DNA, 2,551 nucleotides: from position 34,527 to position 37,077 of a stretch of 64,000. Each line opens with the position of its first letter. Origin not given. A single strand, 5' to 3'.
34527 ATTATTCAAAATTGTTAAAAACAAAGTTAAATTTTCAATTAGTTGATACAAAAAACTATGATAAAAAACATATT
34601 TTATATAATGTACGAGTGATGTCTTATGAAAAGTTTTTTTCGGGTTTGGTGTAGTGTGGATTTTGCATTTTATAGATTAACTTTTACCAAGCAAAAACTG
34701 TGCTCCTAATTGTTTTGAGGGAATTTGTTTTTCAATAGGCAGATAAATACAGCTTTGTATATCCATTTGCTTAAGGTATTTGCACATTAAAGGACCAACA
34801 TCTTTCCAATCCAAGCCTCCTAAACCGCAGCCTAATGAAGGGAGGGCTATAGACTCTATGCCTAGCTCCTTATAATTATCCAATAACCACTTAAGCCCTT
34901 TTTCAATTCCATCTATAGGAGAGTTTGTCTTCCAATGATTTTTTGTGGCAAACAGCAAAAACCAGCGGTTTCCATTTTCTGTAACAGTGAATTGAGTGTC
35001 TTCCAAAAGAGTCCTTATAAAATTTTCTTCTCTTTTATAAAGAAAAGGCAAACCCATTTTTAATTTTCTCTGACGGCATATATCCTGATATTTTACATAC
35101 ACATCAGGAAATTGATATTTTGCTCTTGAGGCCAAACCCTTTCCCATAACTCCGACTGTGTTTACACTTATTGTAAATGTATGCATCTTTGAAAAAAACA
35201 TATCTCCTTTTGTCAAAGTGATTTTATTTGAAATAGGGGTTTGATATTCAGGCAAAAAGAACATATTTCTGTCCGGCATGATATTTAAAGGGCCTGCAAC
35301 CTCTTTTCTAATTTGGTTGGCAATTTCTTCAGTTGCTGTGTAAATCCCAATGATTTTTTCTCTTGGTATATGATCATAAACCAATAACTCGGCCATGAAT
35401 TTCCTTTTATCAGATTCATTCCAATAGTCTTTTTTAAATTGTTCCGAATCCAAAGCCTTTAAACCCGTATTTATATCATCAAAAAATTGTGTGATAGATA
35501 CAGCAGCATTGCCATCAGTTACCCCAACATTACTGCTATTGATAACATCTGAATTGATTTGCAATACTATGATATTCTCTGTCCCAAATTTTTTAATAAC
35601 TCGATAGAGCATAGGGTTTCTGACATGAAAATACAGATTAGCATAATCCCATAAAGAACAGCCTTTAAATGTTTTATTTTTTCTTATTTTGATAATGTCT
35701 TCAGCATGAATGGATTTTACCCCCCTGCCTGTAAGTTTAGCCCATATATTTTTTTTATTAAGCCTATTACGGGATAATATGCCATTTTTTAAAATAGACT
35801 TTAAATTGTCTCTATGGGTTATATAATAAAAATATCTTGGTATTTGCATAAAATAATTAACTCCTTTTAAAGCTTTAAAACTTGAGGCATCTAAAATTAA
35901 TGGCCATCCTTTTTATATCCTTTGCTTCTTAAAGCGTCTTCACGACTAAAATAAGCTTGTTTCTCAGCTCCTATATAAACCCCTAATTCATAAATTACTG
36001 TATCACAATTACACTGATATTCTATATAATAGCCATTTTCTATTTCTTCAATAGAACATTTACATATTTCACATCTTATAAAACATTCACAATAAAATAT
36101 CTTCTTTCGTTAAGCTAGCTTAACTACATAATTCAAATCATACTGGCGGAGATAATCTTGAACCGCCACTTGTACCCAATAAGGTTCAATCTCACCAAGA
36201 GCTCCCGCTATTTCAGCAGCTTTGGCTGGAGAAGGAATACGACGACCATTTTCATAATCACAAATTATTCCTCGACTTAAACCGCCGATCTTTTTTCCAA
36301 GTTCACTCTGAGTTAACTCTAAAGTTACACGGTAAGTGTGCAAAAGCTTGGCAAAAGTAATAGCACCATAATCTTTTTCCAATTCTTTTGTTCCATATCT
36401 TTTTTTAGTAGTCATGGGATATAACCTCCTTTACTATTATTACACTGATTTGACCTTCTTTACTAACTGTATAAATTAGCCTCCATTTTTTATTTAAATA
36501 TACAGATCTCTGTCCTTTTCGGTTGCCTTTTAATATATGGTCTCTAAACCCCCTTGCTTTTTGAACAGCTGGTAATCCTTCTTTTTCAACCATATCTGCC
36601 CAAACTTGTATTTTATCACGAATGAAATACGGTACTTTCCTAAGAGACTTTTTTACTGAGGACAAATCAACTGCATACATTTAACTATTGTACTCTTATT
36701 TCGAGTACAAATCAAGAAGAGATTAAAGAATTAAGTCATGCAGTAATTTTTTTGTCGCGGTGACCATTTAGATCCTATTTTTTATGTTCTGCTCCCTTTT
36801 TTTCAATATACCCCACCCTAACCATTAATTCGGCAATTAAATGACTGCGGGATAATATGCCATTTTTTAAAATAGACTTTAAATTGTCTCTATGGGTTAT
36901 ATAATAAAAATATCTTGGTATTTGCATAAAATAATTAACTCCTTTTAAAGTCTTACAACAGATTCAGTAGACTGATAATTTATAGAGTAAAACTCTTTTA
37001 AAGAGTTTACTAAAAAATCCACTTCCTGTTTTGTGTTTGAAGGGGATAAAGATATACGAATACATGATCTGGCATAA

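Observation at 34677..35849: DarT toxin and DarG macrodomain antitoxin fused in one 390-aa polypeptide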

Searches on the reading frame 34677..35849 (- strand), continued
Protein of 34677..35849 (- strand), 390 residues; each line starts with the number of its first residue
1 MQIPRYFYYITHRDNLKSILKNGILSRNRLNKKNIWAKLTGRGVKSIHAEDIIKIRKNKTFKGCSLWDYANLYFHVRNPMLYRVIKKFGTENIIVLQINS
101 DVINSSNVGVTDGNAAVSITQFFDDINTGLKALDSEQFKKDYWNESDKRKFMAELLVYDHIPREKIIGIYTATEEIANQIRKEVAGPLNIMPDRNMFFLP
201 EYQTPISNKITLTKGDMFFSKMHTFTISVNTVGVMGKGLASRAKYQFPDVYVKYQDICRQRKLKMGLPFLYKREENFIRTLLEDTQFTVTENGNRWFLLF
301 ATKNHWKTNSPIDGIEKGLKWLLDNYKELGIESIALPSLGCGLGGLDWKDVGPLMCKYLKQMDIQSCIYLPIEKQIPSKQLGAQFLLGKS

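Call 57: find_encoding_contigs(protein=P0010, flank=9000, max_places=1)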
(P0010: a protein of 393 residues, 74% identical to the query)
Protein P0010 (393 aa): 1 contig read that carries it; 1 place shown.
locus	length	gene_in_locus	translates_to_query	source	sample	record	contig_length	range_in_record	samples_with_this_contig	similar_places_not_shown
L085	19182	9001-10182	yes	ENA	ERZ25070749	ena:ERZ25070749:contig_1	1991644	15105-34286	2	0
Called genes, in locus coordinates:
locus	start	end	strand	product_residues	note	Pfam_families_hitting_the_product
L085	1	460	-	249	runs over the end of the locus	-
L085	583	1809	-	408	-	-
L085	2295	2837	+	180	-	PF12796:Ank_2 (faint)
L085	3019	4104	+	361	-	-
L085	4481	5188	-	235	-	PF00512:HisKA, PF02518:HATPase_c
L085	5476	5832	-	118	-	PF00462:Glutaredoxin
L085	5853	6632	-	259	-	PF00378:ECH_1, PF16113:ECH_2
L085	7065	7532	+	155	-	-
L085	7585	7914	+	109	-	PF03091:CutA1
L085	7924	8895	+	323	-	PF00535:Glycos_transf_2, PF13632:Glyco_trans_2_3 (weak)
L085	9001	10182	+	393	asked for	PF14487:DarT, PF01661:Macro (weak)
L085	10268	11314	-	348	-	PF00005:ABC_tran, PF13304:AAA_21 (faint)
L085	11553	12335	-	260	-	PF06182:ABC2_membrane_6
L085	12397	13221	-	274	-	PF06182:ABC2_membrane_6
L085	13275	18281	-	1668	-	-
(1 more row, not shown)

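Call 65: find_related_loci(query=A1, collection=viral_contigs, flank=6000)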
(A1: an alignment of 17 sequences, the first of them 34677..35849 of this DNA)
Query A1 (390 aa) in viral_contigs; peptide patterns used: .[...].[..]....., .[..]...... (x = any residue, [..] = any of these).
166 stretches matched a pattern; 156 encode a relative of the query (tblastn E <= 1e-3); the best 80 are kept; 80 distinct loci.
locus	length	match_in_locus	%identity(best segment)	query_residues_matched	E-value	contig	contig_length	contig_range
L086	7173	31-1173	49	7-389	1e-117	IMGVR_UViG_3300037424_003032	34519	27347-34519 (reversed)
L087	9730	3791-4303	37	195-380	2e-30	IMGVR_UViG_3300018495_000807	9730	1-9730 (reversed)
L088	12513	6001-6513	37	195-380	2e-30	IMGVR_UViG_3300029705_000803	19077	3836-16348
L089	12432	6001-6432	39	211-371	4e-30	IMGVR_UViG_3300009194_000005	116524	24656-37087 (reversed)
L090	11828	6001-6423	38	212-370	5e-30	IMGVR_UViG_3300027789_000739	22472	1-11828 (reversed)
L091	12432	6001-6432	39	211-371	4e-30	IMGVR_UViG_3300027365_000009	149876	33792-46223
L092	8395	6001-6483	35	214-390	8e-28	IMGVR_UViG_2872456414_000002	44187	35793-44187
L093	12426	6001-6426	39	210-370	6e-28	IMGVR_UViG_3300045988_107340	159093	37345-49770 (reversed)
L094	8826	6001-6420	40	216-369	2e-27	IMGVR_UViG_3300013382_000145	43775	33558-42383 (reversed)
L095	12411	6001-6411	41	216-370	1e-27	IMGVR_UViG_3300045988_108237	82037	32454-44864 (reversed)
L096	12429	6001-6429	38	214-371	2e-27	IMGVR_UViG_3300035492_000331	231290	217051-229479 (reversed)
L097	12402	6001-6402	38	212-362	3e-27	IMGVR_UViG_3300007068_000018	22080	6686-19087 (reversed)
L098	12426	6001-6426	39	210-370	5e-27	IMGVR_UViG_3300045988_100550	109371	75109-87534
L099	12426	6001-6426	39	210-370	5e-27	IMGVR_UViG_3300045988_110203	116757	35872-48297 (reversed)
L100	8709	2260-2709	37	210-377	1e-26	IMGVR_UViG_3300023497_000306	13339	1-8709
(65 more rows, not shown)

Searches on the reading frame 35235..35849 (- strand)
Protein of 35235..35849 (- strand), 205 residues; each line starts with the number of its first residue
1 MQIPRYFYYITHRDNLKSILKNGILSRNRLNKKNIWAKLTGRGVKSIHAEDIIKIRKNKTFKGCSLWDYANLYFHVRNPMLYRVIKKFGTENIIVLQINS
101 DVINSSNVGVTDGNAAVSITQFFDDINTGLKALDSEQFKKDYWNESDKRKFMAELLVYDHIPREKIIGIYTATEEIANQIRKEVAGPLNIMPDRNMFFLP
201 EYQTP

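Call 64: search_solved_structures(query=A3, max_evalue=0.01, show_alignments=5)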
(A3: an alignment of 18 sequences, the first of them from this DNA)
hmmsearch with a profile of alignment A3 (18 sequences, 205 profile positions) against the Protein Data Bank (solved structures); distinct sequences matched with E-value up to 0.01: 4.
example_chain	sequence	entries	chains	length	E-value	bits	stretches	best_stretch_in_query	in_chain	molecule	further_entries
7omu_AAA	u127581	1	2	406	5.7e-72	244.6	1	5-204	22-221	Macro domain-containing protein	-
7omv_AAA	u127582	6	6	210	3.4e-22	82.1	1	5-184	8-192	DarT domain-containing protein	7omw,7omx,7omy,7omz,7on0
8baq_A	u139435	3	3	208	9e-14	54.5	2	3-40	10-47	DarT ssDNA thymidine ADP-ribosyltransferase family protein | E. coli C7 DarT1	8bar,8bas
7yk3_A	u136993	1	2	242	2.7e-11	46.4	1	9-196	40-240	DNA ADP-ribosyl transferase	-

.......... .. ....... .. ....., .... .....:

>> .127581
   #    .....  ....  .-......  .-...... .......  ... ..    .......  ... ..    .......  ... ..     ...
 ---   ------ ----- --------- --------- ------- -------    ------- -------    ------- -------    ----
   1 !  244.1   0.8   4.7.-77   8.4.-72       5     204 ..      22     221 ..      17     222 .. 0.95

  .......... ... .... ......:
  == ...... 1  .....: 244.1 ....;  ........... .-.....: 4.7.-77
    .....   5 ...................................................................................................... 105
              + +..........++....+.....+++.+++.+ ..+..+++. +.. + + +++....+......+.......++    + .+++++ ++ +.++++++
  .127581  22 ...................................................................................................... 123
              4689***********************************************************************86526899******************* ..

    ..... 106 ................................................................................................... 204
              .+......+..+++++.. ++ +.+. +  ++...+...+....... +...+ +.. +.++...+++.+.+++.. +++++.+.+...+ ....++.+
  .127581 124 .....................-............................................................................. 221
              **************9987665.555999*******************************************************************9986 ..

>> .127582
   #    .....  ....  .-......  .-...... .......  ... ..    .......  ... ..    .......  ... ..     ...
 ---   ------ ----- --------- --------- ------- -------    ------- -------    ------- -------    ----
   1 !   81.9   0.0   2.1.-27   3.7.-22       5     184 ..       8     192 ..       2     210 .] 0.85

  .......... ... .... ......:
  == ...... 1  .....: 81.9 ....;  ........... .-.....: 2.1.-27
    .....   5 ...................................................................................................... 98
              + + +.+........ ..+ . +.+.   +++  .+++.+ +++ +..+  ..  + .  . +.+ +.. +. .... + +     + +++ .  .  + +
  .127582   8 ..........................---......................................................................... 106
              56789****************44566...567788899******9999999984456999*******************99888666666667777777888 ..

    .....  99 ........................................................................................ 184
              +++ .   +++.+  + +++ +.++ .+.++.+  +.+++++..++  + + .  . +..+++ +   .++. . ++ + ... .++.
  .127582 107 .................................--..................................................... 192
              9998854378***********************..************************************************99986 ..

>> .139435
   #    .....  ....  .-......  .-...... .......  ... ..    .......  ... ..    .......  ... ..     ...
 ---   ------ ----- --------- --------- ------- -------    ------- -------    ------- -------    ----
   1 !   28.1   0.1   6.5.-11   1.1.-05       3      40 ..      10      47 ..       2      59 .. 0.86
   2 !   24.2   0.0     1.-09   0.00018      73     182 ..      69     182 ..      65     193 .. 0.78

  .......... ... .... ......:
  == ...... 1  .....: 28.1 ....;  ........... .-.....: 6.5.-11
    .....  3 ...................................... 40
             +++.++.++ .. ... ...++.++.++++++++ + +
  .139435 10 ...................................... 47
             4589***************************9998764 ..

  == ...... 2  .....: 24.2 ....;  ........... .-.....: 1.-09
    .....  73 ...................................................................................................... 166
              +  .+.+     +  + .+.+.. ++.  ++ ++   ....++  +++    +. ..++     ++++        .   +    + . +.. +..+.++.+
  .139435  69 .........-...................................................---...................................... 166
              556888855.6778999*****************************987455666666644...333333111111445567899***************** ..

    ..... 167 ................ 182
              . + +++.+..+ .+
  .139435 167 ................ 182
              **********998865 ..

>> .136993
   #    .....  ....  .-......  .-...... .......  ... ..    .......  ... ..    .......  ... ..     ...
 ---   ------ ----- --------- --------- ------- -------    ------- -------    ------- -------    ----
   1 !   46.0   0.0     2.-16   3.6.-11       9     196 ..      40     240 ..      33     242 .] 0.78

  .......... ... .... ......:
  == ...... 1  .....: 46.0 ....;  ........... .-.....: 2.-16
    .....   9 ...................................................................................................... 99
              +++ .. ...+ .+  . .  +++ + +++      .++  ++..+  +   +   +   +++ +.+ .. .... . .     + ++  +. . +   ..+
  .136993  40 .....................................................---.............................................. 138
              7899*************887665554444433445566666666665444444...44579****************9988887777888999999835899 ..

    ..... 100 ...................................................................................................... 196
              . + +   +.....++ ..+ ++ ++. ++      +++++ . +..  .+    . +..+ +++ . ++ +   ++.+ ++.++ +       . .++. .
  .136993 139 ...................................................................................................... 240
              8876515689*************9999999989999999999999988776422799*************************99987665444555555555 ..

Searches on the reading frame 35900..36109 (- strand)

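Call 69: search_protein_families(library=pfam, proteins=[window:35900-36109:-], max_evalue=1)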
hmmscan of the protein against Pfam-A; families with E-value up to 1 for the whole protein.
seq(70 aa): 1 family
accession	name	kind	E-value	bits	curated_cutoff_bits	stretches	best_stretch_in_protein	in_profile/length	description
PF10268.14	Tmemb_161AB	-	0.16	11.1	27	1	21-56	94-129/485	Predicted transmembrane protein 161AB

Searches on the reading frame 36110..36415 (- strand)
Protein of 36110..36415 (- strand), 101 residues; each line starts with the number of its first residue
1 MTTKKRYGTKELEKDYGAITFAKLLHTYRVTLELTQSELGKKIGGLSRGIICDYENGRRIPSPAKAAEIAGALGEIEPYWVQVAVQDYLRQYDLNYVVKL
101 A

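Call 3: search_protein_families(library=pfam, proteins=[window:36110-36415:-], max_evalue=0.01)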
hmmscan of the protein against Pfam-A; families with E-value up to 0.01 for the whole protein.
window:36110-36415:- (101 aa): 3 families
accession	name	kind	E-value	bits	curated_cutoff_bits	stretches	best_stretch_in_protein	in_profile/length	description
PF01381.28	HTH_3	-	7.1e-10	39.2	23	1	27-80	3-54/55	Helix-turn-helix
PF13560.12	HTH_31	-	8.5e-06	26.4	27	1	21-74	2-55/64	Helix-turn-helix domain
PF12844.13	HTH_19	-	0.0029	17.9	30.2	1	24-76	3-54/64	Helix-turn-helix domain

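Call 4: search_protein_families(library=padloc, proteins=[window:36110-36415:-], max_evalue=0.01)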
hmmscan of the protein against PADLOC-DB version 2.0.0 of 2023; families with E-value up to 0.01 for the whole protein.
window:36110-36415:- (101 aa): 7 families
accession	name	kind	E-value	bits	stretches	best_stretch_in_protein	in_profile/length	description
PDLC03952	RmrA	-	9e-07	26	1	22-80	24-81/395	-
PDLC03949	RmrA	-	8.4e-05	19.6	1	27-85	9-66/363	-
PDLC03951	RmrA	-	0.00041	17.4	1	24-86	12-73/400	-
PDLC03947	RmrA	-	0.001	16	1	25-69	16-59/383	-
PDLC04142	capH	-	0.0017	17.4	1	21-84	7-61/103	capH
PDLC02926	HTH_VI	-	0.0029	15.8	1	22-72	3-52/92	-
PDLC03954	RmrA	-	0.0029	14.6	1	24-74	14-63/380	-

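Call 47: search_protein_families(library=ncbifam, proteins=[window:36110-36415:-], max_evalue=0.001)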
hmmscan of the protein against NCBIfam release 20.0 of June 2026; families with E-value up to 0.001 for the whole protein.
window:36110-36415:- (101 aa): 2 families
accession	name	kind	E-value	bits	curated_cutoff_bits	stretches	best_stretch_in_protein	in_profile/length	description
NF041951.1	phage_RstR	subfamily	7.4e-05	23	80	1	20-73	2-54/108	RstR family transcriptional repressor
TIGR03070.1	couple_hipB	subfamily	0.00012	22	71.65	1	21-74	3-55/58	type II toxin-antitoxin system Y4mF family antitoxin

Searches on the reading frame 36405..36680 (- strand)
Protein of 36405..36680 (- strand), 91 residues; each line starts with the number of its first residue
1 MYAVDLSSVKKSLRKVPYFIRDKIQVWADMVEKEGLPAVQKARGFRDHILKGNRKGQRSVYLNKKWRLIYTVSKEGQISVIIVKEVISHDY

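Call 3: search_protein_families(library=pfam, proteins=[window:36405-36680:-], max_evalue=0.01)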
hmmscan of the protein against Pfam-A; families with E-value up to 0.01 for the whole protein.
window:36405-36680:- (91 aa): 2 families
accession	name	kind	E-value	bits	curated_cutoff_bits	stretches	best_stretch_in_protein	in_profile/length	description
PF15738.11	YafQ_toxin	-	1.5e-05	25.6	30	1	43-90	41-84/88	Bacterial toxin of type II toxin-antitoxin system, YafQ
PF05015.19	HigB-like_toxin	-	0.0018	19.1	27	1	14-74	19-79/91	RelE-like toxin of type II toxin-antitoxin system HigB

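Call 4: search_protein_families(library=padloc, proteins=[window:36405-36680:-], max_evalue=0.01)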
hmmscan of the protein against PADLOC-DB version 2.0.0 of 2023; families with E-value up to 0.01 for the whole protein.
window:36405-36680:- (91 aa): 0 families

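Call 47: search_protein_families(library=ncbifam, proteins=[window:36405-36680:-], max_evalue=0.001)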
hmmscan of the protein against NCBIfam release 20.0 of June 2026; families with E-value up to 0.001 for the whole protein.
window:36405-36680:- (91 aa): 2 families
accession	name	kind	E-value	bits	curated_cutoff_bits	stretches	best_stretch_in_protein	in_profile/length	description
TIGR02385.1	RelE_StbE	subfamily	1.2e-08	35.3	27.9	1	8-81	7-79/88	type II toxin-antitoxin system mRNA interferase toxin, RelE/StbE family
TIGR00053.1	TIGR00053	subfamily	3e-05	24.5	87.25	1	41-77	41-77/92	YafQ family addiction module toxin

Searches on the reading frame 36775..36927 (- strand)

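Call 3: search_protein_families(library=pfam, proteins=[window:36775-36927:-], max_evalue=0.01)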
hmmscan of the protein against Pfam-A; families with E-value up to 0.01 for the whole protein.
window:36775-36927:- (50 aa): 1 family
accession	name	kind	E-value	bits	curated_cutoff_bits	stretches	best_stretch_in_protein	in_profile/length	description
PF14487.12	DarT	-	1.9e-05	24.9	22.5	1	8-32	1-26/201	ssDNA thymidine ADP-ribosyltransferase, DarT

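Call 4: search_protein_families(library=padloc, proteins=[window:36775-36927:-], max_evalue=0.01)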
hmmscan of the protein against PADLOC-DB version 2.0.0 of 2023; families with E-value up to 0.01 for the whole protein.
window:36775-36927:- (50 aa): 1 family
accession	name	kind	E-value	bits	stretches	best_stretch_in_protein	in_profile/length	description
PDLC02991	DarT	-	1.7e-07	29.3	1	4-40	9-45/196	-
